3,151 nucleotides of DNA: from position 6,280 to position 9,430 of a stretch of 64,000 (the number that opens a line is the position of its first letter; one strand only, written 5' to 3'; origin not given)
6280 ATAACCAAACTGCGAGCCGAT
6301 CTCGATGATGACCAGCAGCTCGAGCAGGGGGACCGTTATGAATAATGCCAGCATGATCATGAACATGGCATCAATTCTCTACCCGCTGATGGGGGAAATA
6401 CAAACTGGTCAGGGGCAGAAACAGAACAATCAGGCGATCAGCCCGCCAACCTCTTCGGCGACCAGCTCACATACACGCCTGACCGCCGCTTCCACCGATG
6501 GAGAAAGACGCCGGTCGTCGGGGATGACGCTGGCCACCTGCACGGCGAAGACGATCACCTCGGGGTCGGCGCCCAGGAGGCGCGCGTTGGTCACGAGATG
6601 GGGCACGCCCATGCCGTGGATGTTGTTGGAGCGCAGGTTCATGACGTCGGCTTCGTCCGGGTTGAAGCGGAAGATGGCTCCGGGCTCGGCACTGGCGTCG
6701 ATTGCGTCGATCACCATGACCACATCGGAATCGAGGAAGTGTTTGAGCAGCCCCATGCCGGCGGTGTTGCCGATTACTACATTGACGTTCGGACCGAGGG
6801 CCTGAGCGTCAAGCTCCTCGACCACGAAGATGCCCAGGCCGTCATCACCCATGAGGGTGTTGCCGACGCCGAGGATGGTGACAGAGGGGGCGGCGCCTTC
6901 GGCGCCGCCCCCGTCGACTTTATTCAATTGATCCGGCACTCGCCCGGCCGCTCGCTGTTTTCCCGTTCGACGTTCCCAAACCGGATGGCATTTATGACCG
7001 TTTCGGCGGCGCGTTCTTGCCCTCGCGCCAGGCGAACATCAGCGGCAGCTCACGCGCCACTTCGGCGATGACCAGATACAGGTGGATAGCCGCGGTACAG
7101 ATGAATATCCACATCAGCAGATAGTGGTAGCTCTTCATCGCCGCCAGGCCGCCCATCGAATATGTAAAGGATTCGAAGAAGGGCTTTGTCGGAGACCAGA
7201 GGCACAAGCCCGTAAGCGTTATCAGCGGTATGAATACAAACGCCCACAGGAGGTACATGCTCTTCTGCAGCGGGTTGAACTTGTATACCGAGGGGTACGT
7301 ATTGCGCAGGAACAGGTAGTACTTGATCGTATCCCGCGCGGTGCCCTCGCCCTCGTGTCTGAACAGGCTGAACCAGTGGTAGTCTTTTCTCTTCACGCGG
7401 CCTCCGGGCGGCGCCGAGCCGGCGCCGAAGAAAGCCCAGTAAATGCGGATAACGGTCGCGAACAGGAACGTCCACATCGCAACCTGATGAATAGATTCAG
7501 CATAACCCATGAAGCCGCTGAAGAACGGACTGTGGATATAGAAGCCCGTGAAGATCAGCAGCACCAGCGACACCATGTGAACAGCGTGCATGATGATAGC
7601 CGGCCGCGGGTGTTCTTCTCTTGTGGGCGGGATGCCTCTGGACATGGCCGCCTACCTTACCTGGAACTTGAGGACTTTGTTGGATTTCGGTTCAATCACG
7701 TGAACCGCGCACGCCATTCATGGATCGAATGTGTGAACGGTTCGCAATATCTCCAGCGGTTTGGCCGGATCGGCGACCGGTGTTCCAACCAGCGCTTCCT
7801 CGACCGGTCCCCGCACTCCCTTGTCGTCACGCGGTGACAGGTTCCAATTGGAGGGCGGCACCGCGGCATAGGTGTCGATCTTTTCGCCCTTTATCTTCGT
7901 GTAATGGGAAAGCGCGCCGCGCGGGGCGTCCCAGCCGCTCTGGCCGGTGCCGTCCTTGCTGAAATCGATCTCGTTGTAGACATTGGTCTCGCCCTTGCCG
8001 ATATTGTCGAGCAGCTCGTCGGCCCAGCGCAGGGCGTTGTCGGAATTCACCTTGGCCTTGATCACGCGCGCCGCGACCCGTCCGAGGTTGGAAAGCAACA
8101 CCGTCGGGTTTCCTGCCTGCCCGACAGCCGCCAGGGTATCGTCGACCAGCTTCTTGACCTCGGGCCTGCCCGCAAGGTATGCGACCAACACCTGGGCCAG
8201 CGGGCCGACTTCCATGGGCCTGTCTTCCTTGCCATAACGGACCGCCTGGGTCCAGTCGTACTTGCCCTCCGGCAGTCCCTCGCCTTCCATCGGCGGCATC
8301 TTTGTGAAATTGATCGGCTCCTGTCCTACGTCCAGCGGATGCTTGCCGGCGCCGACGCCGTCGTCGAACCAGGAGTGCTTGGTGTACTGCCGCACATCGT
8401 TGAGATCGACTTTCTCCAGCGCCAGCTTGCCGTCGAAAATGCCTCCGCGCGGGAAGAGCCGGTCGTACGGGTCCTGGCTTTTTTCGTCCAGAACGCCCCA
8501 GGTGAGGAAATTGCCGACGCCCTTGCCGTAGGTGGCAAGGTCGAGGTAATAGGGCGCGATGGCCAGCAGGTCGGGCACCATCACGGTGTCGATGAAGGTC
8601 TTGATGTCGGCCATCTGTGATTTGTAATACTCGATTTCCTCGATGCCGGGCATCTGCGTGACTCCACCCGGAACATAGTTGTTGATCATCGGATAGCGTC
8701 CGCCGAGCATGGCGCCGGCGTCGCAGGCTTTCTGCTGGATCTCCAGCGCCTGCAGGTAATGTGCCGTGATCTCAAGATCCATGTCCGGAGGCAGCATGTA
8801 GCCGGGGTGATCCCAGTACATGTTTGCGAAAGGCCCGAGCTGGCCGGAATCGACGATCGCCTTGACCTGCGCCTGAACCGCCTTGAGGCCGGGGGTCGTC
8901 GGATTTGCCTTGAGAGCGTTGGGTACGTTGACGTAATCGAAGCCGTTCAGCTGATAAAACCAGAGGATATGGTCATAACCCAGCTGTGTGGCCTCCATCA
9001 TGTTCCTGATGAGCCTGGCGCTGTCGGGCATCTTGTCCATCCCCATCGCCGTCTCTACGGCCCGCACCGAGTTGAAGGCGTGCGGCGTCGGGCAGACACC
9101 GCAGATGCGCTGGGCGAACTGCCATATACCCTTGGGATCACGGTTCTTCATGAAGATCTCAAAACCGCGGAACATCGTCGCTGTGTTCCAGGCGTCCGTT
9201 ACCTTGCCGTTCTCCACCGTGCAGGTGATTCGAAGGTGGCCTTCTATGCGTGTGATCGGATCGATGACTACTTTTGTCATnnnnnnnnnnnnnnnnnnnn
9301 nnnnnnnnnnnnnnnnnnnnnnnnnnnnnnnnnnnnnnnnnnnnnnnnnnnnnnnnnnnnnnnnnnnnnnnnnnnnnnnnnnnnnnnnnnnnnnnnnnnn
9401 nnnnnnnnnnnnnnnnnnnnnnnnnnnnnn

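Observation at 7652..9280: In-frame TGA at the nickel-ligand cysteine: a selenocysteine [NiFeSe] uptake hydrogenase mis-called as truncated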

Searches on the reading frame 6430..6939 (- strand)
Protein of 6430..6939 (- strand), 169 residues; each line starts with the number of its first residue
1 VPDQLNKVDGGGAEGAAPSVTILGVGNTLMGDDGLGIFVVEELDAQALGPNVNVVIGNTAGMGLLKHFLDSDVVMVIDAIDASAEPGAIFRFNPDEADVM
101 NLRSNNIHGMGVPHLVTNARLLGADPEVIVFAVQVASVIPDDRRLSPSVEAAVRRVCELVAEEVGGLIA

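Call 9: search_protein_families(library=ncbifam, proteins=[window:6430-6939:-])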
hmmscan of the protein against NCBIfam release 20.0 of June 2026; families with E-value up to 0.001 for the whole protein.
window:6430-6939:- (169 aa): 7 families
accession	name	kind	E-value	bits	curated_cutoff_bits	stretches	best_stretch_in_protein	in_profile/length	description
TIGR00072.1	hydrog_prot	superfamily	7.1e-33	113.6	47.45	1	22-163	2-144/145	hydrogenase maturation protease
TIGR00140.1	hupD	subfamily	5e-22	78.5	151.8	1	20-163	1-146/151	HyaD/HybD family hydrogenase maturation endopeptidase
NF045519.1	NiFeSe_H2_mat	exception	1e-17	64.3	190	1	20-167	3-150/152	NiFeSe hydrogenase maturation protease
NF007777.0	PRK10466.1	equivalog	1.6e-17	63.7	190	1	21-162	4-147/164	HyaD/HybD family hydrogenase maturation endopeptidase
TIGR00130.1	frhD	equivalog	9.8e-13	48.4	134.95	1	20-165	5-152/153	coenzyme F420-reducing hydrogenase, FrhD protein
TIGR00142.1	hycI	equivalog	5.3e-11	42.5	119.1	1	22-162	3-140/146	hydrogenase maturation peptidase HycI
NF007616.0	PRK10264.1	equivalog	5.1e-10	39.3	261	1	19-93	5-80/195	hydrogenase 1 maturation protease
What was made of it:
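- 6430..6939 (-): HyaD/HybD-family hydrogenase maturation endopeptidase. The gene ends with an ordinary TGA stop. TIGR00072 scores 113.6 bits, above its cut-off (call 9).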

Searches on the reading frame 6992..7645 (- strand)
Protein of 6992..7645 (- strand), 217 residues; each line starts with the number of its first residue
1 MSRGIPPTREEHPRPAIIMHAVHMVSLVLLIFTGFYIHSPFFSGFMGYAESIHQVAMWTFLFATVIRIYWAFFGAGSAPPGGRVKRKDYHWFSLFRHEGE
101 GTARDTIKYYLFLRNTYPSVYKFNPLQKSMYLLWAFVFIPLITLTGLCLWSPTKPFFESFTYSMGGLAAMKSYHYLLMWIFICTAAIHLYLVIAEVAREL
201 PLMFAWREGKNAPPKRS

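Call 9: search_protein_families(library=ncbifam, proteins=[window:6992-7645:-])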
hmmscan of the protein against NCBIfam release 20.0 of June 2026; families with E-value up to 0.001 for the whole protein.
window:6992-7645:- (217 aa): 4 families
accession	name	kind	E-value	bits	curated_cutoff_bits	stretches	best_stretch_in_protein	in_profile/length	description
TIGR02125.1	CytB-hydogenase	equivalog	2.3e-29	102.4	121.5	1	12-196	3-192/212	Ni/Fe-hydrogenase, b-type cytochrome subunit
NF007551.0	PRK10171.1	equivalog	4.8e-08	32.9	442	1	15-195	17-205/235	Ni/Fe-hydrogenase b-type cytochrome subunit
TIGR01583.1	formate-DH-gamm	equivalog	2.8e-06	27.5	115.85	1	114-196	95-173/204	formate dehydrogenase subunit gamma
NF011582.1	PRK15006.1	equivalog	0.00012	21.7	204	1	121-192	164-228/248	thiosulfate reductase cytochrome B subunit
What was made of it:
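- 6992..7645 (-): Ni/Fe-hydrogenase b-type cytochrome subunit (membrane quinone-reducing partner). TIGR02125 scores 102.4 bits, below its 121.5 cut-off (call 9).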

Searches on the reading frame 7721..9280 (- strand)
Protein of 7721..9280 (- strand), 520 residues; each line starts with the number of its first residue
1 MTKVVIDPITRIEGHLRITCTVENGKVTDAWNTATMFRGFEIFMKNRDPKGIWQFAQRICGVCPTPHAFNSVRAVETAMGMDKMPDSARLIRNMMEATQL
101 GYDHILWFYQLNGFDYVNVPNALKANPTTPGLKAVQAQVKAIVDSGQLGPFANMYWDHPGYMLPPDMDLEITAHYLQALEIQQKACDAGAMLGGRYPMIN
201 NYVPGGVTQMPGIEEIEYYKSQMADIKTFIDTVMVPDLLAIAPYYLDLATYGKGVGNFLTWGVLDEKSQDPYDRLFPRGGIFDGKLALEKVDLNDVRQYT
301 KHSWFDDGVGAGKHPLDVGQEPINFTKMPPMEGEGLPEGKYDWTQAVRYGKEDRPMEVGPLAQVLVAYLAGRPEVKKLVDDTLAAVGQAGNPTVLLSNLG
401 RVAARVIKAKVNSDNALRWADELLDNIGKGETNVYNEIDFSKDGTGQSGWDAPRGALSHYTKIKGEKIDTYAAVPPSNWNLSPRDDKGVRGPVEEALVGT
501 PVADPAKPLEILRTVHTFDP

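Call 11: find_related_loci(query=window:7721-9280:-, collection=genome_contigs, flank=4000)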
Query seq(520 aa) (520 aa) in genome_contigs; peptide patterns used: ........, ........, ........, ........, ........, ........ (x = any residue, [..] = any of these).
52 stretches matched a pattern; 16 encode a relative of the query (tblastn E <= 1e-3); 16 distinct loci.
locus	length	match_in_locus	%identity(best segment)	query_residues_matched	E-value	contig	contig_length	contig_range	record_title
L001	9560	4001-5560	96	1-520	0e+0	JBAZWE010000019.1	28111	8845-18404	MAG: Thermoleophilia bacterium isolate SO_2017_GW1_27 NODE_7051_length_28111_cov_1.044347_OW334_2017, whole genome shotg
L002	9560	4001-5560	96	1-520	0e+0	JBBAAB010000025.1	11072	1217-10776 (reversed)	MAG: Thermoleophilia bacterium isolate SO_2017_GW3_30 scaffold_2943_c1_OW296A_2017, whole genome shotgun sequence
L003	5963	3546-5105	86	1-520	0e+0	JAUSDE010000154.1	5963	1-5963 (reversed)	MAG: Thermoleophilia bacterium isolate E14_concoct.bin.89_sub E14_k141_397034, whole genome shotgun sequence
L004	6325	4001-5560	87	1-520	0e+0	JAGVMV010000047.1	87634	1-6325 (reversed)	MAG: Thermoleophilia bacterium isolate DeMMO3_11 c_000000094919, whole genome shotgun sequence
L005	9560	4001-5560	85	1-520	0e+0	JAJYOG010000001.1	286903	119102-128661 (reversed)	MAG: Actinomycetes bacterium isolate DBS2-5.bin27 NODE_5_length_286903_cov_5.357383, whole genome shotgun sequence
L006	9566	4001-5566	85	1-520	0e+0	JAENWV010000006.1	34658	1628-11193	MAG: Thermoleophilia bacterium isolate 5_8_m_bin1 k141_87769_length_34658_cov_80.6731, whole genome shotgun sequence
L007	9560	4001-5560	81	1-520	0e+0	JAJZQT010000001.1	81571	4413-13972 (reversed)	MAG: Actinomycetes bacterium isolate SKS1.bin55 NODE_433_length_81571_cov_16.996108, whole genome shotgun sequence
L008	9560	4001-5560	73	1-520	0e+0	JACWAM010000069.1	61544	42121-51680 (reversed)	MAG: Thermoleophilia bacterium isolate B_ACT_11 k141_295343, whole genome shotgun sequence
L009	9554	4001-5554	74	3-520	0e+0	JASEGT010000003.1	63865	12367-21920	MAG: Actinomycetota bacterium isolate Yes70-03 NODE_3_length_63865_cov_5.089500, whole genome shotgun sequence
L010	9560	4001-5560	73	1-520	0e+0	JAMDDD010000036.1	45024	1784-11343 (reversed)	MAG: Actinomycetota bacterium isolate FK_Sedi_B_Bin.151 NODE_2144_length_45024_cov_2.96645, whole genome shotgun sequenc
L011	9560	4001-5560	74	1-520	0e+0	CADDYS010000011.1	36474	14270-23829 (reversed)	unidentified bacterium isolate 10 genome assembly, contig: NODE_617_length_36474_cov_17.624343, whole genome shotgun seq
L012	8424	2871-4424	74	3-520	0e+0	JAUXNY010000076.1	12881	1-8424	MAG: Candidatus Aquicultor sp. isolate C1_metabat.bin.19 C1_k141_216828, whole genome shotgun sequence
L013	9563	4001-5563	77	1-520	0e+0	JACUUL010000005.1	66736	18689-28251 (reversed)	MAG: Thermoleophilia bacterium isolate Kmv30 NODE_137_length_66736_cov_26.399499, whole genome shotgun sequence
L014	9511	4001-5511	73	3-520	0e+0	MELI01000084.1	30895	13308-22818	MAG: Candidatus Aquicultor primus gwc2_scaffold_4440, whole genome shotgun sequence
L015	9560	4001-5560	76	1-520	0e+0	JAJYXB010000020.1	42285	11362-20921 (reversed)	MAG: Actinomycetes bacterium isolate FK3.bin172 NODE_1668_length_42285_cov_19.362019, whole genome shotgun sequence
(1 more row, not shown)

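Call 43: search_protein_representatives(protein=window:7721-9280:-)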
Query: 520 residues. Proteins with E-value up to 0.001 (for the whole library): 4109; up to 1e-10: 1773; up to 1e-30: 351. The best 150 are listed.
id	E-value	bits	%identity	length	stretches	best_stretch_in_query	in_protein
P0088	2.3e-225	765.8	64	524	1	1-520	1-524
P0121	3.4e-162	557.2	50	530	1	1-520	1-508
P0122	6.1e-134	464.0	45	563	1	4-520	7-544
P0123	3.5e-110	385.6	43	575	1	2-520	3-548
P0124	7.4e-104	364.7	59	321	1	221-520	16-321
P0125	4.6e-103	362.1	43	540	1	2-520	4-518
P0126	1.2e-101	357.4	43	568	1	1-520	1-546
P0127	4.8e-96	338.9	42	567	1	3-520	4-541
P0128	7.3e-93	328.4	41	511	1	4-520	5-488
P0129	4.2e-91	322.6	77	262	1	2-178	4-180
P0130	7.7e-90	318.5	40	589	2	227-520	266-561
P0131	3.0e-89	316.5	38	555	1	4-520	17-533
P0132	1.4e-87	311.0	40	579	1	3-520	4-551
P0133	9.4e-85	301.7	39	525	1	4-520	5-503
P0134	8.4e-84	298.5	38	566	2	219-520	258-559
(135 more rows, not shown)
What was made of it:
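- Tried and rejected: I used the 520-aa ORF and inferred Cys or Sec type from how far each target extends past the match (call 43).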

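Call 45: list_cluster_members(proteins=[window:7721-9280:-, P0001, P0088, P0121, P0122, P0119, P0102, P0111, P0120, P0077])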
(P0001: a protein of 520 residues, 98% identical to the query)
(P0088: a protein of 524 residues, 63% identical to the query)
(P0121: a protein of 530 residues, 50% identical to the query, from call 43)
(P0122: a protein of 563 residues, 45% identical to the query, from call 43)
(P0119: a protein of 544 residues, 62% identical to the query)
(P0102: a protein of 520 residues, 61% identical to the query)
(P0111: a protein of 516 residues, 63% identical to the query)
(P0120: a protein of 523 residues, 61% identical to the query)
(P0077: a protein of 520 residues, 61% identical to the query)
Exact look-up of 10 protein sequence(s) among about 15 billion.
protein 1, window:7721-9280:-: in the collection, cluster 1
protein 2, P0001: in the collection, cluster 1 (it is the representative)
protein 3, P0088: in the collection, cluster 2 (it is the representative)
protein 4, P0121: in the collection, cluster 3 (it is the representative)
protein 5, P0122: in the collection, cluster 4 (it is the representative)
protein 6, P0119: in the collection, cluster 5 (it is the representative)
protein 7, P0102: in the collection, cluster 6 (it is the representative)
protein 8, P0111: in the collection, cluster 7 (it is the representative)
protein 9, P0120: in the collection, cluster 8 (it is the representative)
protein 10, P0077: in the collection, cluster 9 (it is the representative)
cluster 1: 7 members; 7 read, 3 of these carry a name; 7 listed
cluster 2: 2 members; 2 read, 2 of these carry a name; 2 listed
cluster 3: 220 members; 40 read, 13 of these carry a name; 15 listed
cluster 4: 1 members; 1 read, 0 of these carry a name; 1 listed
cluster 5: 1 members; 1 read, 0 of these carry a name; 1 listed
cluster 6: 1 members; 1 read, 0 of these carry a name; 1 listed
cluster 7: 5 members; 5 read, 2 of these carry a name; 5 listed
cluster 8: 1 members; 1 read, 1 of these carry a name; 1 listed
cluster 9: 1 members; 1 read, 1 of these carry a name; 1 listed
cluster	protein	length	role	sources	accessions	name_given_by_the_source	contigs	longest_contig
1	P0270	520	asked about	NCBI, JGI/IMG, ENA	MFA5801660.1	MAG: nickel-dependent hydrogenase large subunit [Thermoleophilia bacterium]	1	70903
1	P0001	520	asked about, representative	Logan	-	-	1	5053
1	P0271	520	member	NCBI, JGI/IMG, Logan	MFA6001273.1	MAG: nickel-dependent hydrogenase large subunit [Thermoleophilia bacterium] | Ni,Fe-hydrogenase I large subunit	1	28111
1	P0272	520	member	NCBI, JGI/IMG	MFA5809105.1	MAG: nickel-dependent hydrogenase large subunit [Thermoleophilia bacterium]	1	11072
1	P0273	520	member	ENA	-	-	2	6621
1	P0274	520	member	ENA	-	-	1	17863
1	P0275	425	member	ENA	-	-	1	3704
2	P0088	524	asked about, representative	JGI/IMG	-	Ni,Fe-hydrogenase I large subunit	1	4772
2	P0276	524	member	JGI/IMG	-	Ni,Fe-hydrogenase I large subunit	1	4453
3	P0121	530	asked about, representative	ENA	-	-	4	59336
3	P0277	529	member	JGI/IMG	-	[NiFe] hydrogenase large subunit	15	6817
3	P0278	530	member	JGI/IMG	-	[NiFe] hydrogenase large subunit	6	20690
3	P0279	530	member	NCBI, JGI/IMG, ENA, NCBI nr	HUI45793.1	MAG TPA: nickel-dependent hydrogenase large subunit [Nitrospirota bacterium] | nickel-dependent hydrogenase large subunit [Nitrospirota bacterium]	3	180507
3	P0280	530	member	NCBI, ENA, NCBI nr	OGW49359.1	MAG: hypothetical protein A2078_07850 [Nitrospirae bacterium GWC2_57_9]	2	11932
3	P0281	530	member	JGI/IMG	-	[NiFe] hydrogenase large subunit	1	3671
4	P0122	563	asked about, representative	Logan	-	-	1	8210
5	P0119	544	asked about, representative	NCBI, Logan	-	-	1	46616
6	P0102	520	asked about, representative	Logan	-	-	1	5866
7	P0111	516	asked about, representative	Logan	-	-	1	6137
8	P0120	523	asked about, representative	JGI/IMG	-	Ni,Fe-hydrogenase I large subunit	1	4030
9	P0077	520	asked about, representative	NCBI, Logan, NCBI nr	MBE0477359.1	MAG: nickel-dependent hydrogenase large subunit [Coriobacteriia bacterium] | nickel-dependent hydrogenase large subunit [Coriobacteriia bacterium]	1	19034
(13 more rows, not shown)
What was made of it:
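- Gene callers and GenBank treat it this way (520 aa, MFA5801660.1; call 45).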

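Call 47: find_related_loci(query=A1, collection=metagenome_contigs, flank=2500)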
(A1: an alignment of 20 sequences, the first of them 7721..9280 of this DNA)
Query A1 (520 aa) in metagenome_contigs; peptide patterns used: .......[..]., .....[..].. (x = any residue, [..] = any of these).
457 stretches matched a pattern; 392 encode a relative of the query (tblastn E <= 1e-3); the best 80 are kept; 80 distinct loci.
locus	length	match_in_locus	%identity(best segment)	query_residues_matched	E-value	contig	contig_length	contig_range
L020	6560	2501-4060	96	1-520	0e+0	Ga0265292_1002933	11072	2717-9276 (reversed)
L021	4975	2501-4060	95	1-520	0e+0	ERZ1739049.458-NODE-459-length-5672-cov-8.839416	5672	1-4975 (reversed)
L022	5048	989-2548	95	1-520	0e+0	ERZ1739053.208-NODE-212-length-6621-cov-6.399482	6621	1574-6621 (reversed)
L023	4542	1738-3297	88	1-520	0e+0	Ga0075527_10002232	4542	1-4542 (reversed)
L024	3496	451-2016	85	1-520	0e+0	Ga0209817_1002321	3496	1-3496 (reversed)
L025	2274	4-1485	85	27-520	0e+0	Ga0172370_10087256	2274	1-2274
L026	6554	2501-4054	73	3-520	0e+0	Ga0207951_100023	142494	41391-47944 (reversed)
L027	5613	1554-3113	71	2-520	0e+0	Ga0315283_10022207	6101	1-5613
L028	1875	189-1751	70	1-520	0e+0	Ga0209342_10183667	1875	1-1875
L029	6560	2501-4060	71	2-520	0e+0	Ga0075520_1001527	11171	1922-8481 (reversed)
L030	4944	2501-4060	70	2-520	0e+0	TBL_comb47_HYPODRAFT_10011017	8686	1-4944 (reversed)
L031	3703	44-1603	70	2-520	0e+0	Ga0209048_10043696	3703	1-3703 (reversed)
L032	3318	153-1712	70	2-520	0e+0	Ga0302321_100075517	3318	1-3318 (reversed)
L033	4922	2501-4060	70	2-520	0e+0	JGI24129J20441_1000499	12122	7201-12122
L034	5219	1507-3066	70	2-520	0e+0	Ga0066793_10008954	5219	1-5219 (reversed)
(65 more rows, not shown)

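Call 65: find_encoding_contigs(protein=window:7721-9280:-, flank=1000, max_places=3)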
Protein window:7721-9280:- (520 aa): 1 contig read that carries it; 1 place shown.
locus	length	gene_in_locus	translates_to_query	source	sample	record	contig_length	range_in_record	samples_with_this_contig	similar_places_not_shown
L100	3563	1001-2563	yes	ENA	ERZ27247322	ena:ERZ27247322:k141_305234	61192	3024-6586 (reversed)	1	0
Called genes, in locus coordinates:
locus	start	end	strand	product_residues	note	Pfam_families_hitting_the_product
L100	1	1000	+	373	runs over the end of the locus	PF01058:Oxidored_q6, PF14720:NiFe_hyd_SSU_C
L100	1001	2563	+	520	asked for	PF27537:HoxH, PF00374:NiFeSe_Hases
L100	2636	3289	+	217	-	PF01292:Ni_hydr_CYTB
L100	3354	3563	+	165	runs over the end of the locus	PF01750:HycI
